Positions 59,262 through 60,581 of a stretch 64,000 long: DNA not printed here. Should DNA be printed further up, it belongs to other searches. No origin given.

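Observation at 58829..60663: Uncharacterised three-gene module (divergent CYTH-like protein, 339-aa protein, coupled 4-Cys zinc-ribbon protein) between rnhA and znuA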

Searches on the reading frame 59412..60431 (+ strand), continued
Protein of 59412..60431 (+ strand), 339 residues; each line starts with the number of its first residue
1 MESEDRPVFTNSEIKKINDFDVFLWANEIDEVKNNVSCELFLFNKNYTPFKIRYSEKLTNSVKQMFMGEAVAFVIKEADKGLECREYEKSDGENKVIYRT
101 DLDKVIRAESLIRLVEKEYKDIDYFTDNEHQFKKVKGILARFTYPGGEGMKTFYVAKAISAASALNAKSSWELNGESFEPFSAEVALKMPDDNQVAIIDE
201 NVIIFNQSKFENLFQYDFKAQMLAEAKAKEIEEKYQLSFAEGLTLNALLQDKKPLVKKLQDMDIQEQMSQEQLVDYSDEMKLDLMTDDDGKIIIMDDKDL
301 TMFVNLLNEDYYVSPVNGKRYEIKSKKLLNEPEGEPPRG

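Call 30: predict_structure(alignment_id=A2)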
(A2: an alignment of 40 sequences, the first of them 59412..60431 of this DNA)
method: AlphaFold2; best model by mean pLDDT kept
length: 339 residues; sequences in the alignment: 40
mean_pLDDT: 70.8   pTM: 0.67
mean pLDDT of the five models: 70.8, 65.7, 58.8, 56.2, 51.1
residues with pLDDT >= 90: 2; 70-90: 223; 50-70: 64; < 50: 50
segments of 3 or more residues with pLDDT < 50: 1-18, 166-182, 328-339
pLDDT, mean of each block of 10 residues (from residue 1): 34 45 86 85 78 68 77 81 78 76 83 76 66 76 83 82 47 38 55 75 85 82 83 82 72 76 82 78 76 78 77 56 51 36
secondary structure, 60 per line:
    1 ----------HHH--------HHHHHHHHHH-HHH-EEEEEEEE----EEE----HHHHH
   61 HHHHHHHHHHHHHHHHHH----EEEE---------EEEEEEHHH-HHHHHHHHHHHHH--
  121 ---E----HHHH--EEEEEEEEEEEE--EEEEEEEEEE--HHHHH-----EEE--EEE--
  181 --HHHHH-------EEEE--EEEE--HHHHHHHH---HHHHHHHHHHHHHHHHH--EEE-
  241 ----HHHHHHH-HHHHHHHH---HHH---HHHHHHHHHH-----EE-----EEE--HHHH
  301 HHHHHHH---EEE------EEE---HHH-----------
elements in order: H22-31 E37-44 E49-51 H56-78 E83-86 E96-101 H106-118 H129-132 E135-146 E149-158 H161-165 E171-173 E176-178 H183-187 E195-198 E201-204 H207-214 H218-234 E237-239 H245-251 H253-260 H270-279 E292-294 H297-307 E311-313 E320-322

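Call 33: fold_search(model_id=the predicted structure, library=pdb)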
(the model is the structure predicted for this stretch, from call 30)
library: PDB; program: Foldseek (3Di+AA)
matches with E <= 10: 427; with E <= 0.001: 6
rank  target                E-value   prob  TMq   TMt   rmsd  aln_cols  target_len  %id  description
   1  9mrx_D                2.0e-12  1.00  0.41  0.43  15.9       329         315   13  Cryo-EM structure of KwaA-KwaB complex (released 2025-08-06)
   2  9mtn_K                2.8e-11  1.00  0.41  0.46  15.6       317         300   15  Crystal structure of KwaB (released 2025-08-06)
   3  9mtn_B                4.8e-11  1.00  0.41  0.46  15.6       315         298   14  Crystal structure of KwaB (released 2025-08-06)
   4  9nyu_A                6.9e-11  1.00  0.44  0.47  15.7       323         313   14  Crystal structure of KwaB dimer (released 2025-08-06)
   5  9mtn_A                1.4e-10  1.00  0.43  0.47  15.6       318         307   15  Crystal structure of KwaB (released 2025-08-06)
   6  9mtn_C                2.3e-10  1.00  0.40  0.45  15.2       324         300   14  Crystal structure of KwaB (released 2025-08-06)
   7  9bv1_K                2.1e-02  0.16  0.12  0.15  17.9       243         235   13  M2A Midnolin-Proteasome (translocating) (released 2025-06-11)
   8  7nht_D                2.2e-02  0.08  0.10  0.13  20.6       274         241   11  Akirin2 bound human proteasome (released 2021-09-01)
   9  7w3a_K                2.8e-02  0.09  0.10  0.14  19.4       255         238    9  Structure of USP14-bound human 26S proteasome in substrate-engaged state ED4_USP14 (released 2022-05-04)
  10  6e5b_D                3.0e-02  0.08  0.10  0.13  19.3       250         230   11  Human Immunoproteasome 20S particle in complex with compound 1 (released 2019-09-11)
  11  6xmj_E                3.8e-02  0.07  0.09  0.11  19.1       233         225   11  Human 20S proteasome bound to an engineered 11S (PA26) activator (released 2020-07-22)
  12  6rey_E                3.8e-02  0.06  0.09  0.11  19.3       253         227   11  Human 20S-PA200 Proteasome Complex (released 2019-09-04)
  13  9vyf_H                4.0e-02  0.04  0.08  0.06  32.8       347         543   13  Cyanopodophage Pan3 portal complex (released 2025-11-26)
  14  1iru_E                4.3e-02  0.08  0.10  0.14  19.3       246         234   12  Crystal Structure of the mammalian 20S proteasome at 2.75 A resolution (released 2002-05-22)
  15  6kwy_D                4.8e-02  0.07  0.11  0.13  19.3       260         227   10  human PA200-20S complex (released 2020-04-01)
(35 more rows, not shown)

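Call 36: search_solved_structures(query=A3, max_evalue=1, show_alignments=2)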
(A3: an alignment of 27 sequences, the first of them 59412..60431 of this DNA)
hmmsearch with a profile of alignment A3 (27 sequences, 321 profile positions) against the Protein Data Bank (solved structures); distinct sequences matched with E-value up to 1: 5.
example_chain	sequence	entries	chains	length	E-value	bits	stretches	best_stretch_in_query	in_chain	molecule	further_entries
9o0i_H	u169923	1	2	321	2.8e-09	39.7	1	31-318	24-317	Kiwa protein KwaB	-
9mrx_K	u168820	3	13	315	1.3e-08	37.6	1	31-315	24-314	Kiwa protein KwaB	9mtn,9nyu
5d60_A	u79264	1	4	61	0.067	15.5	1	201-246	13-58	Putative transcription factor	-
4py5_A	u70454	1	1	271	0.088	15.1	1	212-248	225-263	Ribonuclease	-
3okq_A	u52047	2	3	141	0.67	12.2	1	205-274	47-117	Bud site selection protein 6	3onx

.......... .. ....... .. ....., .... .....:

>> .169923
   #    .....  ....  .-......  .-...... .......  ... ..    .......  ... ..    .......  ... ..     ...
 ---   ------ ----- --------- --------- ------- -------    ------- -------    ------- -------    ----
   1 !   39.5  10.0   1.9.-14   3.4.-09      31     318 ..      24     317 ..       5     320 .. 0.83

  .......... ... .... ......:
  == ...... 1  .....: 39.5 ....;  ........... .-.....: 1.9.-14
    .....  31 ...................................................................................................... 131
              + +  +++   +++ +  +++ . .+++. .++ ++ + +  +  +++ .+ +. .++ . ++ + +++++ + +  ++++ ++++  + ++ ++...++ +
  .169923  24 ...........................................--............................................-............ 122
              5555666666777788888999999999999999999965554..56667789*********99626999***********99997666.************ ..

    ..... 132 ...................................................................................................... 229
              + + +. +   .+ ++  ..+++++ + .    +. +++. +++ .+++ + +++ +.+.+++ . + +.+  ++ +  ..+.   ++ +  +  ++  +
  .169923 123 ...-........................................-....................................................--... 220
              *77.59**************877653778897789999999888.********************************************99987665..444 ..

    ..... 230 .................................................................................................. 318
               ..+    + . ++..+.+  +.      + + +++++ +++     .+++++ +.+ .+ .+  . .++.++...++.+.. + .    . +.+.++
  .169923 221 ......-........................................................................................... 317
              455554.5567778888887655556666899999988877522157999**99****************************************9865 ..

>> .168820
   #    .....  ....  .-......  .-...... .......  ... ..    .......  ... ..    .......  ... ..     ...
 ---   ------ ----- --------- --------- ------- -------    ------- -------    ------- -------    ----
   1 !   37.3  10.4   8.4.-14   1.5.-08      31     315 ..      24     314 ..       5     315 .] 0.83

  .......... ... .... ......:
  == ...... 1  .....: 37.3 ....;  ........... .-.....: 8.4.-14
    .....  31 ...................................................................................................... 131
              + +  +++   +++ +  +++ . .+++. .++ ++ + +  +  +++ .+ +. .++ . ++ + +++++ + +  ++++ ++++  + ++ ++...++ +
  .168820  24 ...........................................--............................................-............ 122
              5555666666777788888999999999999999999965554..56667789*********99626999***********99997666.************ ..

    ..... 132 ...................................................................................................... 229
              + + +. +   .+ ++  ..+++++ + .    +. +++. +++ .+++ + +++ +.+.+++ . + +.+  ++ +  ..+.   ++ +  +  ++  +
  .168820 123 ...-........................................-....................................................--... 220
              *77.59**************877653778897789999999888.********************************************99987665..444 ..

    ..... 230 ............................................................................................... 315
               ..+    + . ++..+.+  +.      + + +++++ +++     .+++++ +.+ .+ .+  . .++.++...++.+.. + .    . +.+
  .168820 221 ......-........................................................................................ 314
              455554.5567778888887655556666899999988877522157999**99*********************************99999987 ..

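Call 40: find_homologous_proteins(query=A4)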
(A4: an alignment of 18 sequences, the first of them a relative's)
Query A4 (18 sequences) (323 aa, profile of the alignment): 2088 proteins with E <= 0.001 among 8000 candidates; the best 120 are listed.
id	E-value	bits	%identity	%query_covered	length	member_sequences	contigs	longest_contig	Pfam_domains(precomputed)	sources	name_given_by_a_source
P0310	1.8e-135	469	44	96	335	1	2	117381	PF16162.11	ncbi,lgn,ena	-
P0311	8.6e-135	467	43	95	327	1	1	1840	PF16162.11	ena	-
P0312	1.2e-134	467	42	98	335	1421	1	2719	PF16162.11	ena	-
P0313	1.6e-134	466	41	98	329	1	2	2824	PF16162.11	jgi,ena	-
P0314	1.7e-134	466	43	97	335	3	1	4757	PF16162.11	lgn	-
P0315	1.8e-134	466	42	98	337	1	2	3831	PF16162.11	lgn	-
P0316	1.8e-134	466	41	97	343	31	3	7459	PF16162.11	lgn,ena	-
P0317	1.9e-134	466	42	98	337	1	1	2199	PF16162.11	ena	-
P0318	2.1e-134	466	43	98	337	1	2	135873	PF16162.11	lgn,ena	-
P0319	2.1e-134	466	43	98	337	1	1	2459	PF16162.11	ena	-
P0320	2.1e-134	466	42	98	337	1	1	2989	PF16162.11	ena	-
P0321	2.1e-134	466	42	98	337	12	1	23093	PF16162.11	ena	-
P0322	2.2e-134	466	42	98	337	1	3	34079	PF16162.11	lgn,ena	-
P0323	2.8e-134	465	42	98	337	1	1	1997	PF16162.11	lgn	-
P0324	3.0e-134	465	42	98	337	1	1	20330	PF16162.11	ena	-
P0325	3.1e-134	465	42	97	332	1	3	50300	PF16162.11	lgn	-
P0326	3.1e-134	465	42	98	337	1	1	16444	PF16162.11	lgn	-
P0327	3.2e-134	465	42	98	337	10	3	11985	PF16162.11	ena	-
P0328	3.3e-134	465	42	98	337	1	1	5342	PF16162.11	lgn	-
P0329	3.6e-134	465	42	98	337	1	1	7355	PF16162.11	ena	-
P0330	3.6e-134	465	42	98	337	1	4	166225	PF16162.11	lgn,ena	-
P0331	3.8e-134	465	42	96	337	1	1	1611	PF16162.11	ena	-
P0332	4.0e-134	465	42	97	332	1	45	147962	PF16162.11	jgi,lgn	jgi:hypothetical protein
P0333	4.0e-134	465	42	97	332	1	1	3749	PF16162.11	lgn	-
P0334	4.0e-134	465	42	98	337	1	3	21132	PF16162.11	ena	-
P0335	4.2e-134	465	42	97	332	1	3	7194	PF16162.11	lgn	-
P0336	4.3e-134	465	42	96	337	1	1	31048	PF16162.11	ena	-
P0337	4.5e-134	465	41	97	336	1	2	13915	PF16162.11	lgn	-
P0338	4.7e-134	465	42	96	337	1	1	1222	PF16162.11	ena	-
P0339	4.7e-134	465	42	96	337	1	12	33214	PF16162.11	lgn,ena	-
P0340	4.9e-134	465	42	96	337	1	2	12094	PF16162.11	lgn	-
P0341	5.0e-134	465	42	98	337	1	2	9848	PF16162.11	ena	-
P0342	5.2e-134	464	42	98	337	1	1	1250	PF16162.11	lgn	-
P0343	5.5e-134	464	42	98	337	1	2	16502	PF16162.11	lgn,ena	-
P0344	5.6e-134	464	42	98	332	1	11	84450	PF16162.11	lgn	-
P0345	5.9e-134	464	42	98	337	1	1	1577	PF16162.11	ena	-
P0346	6.0e-134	464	42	98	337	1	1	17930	PF16162.11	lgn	-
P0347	6.0e-134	464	42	96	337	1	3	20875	PF16162.11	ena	-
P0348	6.2e-134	464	41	97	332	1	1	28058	PF16162.11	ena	-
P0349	6.4e-134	464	42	96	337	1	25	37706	PF16162.11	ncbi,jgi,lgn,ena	jgi:hypothetical protein cdivTM7_00154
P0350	6.5e-134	464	42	98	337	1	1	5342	PF16162.11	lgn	-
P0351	6.5e-134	464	42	98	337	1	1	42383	PF16162.11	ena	-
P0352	6.5e-134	464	43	98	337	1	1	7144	PF16162.11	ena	-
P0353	6.6e-134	464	42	98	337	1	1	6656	PF16162.11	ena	-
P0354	6.7e-134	464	42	98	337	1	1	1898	PF16162.11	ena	-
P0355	6.7e-134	464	42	96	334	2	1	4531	PF16162.11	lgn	-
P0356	7.0e-134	464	41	99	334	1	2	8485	PF16162.11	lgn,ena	-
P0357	7.5e-134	464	42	98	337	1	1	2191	PF16162.11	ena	-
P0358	7.8e-134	464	42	96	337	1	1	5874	PF16162.11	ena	-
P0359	8.1e-134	464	43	98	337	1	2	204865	PF16162.11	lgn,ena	-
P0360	8.2e-134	464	43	98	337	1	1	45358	PF16162.11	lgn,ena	-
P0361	8.3e-134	464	42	98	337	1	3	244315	PF16162.11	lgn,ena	-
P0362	8.5e-134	464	42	96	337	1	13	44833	PF16162.11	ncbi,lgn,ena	-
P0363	8.5e-134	464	42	97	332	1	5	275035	PF16162.11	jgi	jgi:hypothetical protein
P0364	8.5e-134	464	42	97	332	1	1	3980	PF16162.11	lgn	-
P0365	8.6e-134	464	43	96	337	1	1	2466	PF16162.11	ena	-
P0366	9.2e-134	464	43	98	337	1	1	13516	PF16162.11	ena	-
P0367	9.6e-134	464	42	98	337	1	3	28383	PF16162.11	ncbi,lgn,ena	-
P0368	9.6e-134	464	42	98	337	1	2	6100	PF16162.11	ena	-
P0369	9.7e-134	464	42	98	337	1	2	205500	PF16162.11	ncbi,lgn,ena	-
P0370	9.7e-134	464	42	98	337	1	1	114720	PF16162.11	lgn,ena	-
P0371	9.8e-134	464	42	96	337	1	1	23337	PF16162.11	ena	-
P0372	1.0e-133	464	42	96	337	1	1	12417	PF16162.11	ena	-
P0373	1.0e-133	463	42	96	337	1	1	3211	PF16162.11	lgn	-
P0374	1.1e-133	463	42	96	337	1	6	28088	PF16162.11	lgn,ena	-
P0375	1.1e-133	463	41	97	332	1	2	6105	PF16162.11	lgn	-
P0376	1.1e-133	463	43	96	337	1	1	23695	PF16162.11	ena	-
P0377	1.1e-133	463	42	96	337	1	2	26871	PF16162.11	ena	-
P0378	1.1e-133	463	43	96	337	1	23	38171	PF16162.11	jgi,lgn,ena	jgi:hypothetical protein cdivTM7_00154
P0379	1.1e-133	463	42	98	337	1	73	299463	PF16162.11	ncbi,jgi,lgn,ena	jgi:predicted peroxiredoxin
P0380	1.2e-133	463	42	96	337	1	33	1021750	PF16162.11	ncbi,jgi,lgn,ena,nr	ncbi:DUF4868 domain-containing protein [TM7 phylum sp. oral taxon 349]|jgi:hypothetical protein cdiv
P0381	1.2e-133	463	42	96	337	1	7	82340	PF16162.11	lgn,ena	-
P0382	1.2e-133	463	43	96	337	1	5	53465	PF16162.11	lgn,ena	-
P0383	1.2e-133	463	43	96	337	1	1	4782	PF16162.11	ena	-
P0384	1.2e-133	463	41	97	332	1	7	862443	PF16162.11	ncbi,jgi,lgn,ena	ncbi:DUF4868 domain-containing protein [Candidatus Saccharibacteria bacterium oral taxon 955]|jgi:hy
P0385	1.2e-133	463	43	98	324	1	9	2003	PF16162.11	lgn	-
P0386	1.3e-133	463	42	98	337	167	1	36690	PF16162.11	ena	-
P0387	1.3e-133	463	43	96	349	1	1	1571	PF16162.11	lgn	-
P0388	1.4e-133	463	42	96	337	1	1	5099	PF16162.11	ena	-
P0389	1.4e-133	463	43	96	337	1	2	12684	PF16162.11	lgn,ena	-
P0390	1.4e-133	463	42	98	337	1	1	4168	PF16162.11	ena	-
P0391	1.5e-133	463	42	96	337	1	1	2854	PF16162.11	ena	-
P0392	1.6e-133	463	42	98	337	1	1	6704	PF16162.11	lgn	-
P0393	1.6e-133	463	42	98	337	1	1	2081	PF16162.11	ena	-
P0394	1.6e-133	463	40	98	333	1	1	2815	PF16162.11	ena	-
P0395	1.6e-133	463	43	98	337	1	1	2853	PF16162.11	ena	-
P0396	1.7e-133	463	42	97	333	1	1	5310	PF16162.11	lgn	-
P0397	1.7e-133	463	40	96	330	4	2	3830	PF16162.11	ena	-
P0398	1.7e-133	463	40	98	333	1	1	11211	PF16162.11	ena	-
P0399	1.8e-133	463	43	96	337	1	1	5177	PF16162.11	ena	-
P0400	1.8e-133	463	42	96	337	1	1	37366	PF16162.11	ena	-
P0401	1.8e-133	463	42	98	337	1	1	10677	PF16162.11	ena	-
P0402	1.8e-133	463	41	97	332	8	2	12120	PF16162.11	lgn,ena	-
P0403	1.9e-133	463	42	96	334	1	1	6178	PF16162.11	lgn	-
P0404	1.9e-133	463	42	96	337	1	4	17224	PF16162.11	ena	-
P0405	1.9e-133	463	41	97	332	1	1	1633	PF16162.11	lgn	-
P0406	2.0e-133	463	43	98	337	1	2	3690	PF16162.11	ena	-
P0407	2.0e-133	463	42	98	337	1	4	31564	PF16162.11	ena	-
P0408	2.0e-133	463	41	97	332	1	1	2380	PF16162.11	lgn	-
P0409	2.1e-133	463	41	98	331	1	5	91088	PF16162.11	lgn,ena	-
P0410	2.2e-133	462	42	96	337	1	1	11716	PF16162.11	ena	-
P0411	2.3e-133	462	42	98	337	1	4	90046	PF16162.11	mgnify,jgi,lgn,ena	mgnify:FL=1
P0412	2.4e-133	462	43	96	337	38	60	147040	PF16162.11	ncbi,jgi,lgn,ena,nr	ncbi:MAG: DUF4868 domain-containing protein [Candidatus Saccharimonas sp.]|nr:MAG: DUF4868 domain-co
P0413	2.6e-133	462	43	96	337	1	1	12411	PF16162.11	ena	-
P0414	2.7e-133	462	42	98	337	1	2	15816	PF16162.11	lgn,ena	-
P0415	2.8e-133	462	42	98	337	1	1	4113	PF16162.11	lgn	-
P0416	3.2e-133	462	43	98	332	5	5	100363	PF16162.11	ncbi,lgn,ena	-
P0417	3.4e-133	462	42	98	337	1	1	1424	PF16162.11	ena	-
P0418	3.5e-133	462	41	97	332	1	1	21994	PF16162.11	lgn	-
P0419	3.5e-133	462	42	98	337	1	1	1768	PF16162.11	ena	-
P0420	3.5e-133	462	42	96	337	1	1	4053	PF16162.11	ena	-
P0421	3.6e-133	462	40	96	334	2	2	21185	PF16162.11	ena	-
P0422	3.9e-133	462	41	97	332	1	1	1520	PF16162.11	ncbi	-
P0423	3.9e-133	462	43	98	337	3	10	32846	PF16162.11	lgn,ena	-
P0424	4.1e-133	462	41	95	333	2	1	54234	PF16162.11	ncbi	-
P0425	4.4e-133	461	42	96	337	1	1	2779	PF16162.11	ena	-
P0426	4.4e-133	461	42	96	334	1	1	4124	PF16162.11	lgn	-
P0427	4.6e-133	461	42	96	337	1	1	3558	PF16162.11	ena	-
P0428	4.7e-133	461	42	96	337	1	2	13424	PF16162.11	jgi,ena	-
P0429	4.9e-133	461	42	96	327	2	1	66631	PF16162.11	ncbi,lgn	-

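Call 41: find_encoding_contigs(protein=P0380, flank=6000, max_places=3)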
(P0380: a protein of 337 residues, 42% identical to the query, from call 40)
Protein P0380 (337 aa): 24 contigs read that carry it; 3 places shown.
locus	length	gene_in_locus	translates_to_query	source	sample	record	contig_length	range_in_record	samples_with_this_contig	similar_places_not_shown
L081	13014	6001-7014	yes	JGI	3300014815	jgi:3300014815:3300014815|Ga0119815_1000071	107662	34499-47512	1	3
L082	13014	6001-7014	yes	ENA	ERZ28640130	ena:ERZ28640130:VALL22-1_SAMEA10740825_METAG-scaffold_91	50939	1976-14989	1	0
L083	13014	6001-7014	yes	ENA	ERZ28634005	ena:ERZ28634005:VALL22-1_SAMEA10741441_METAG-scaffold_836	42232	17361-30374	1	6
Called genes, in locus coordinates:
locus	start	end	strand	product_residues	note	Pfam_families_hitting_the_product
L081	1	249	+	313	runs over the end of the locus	PF02811:PHP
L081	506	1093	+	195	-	-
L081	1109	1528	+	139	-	PF00075:RNase_H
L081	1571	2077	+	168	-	-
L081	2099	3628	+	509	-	PF00270:DEAD (faint), PF05970:PIF1, PF13245:AAA_19, PF13401:AAA_22 (faint), PF13604:AAA_30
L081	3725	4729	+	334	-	-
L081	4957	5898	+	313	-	-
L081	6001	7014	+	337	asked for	PF16162:KwaB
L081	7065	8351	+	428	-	PF00232:Glyco_hydro_1, PF00150:Cellulase, PF00232:Glyco_hydro_1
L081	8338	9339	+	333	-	PF01933:CofD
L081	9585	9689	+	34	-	-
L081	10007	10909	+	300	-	PF01795:Methyltransf_5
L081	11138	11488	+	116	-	-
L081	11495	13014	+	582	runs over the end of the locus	PF03717:PBP_dimer, PF21922:PBP_dimer_2 (weak), PF00905:Transpeptidase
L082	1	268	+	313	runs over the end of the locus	PF02811:PHP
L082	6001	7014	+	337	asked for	PF16162:KwaB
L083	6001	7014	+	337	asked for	PF16162:KwaB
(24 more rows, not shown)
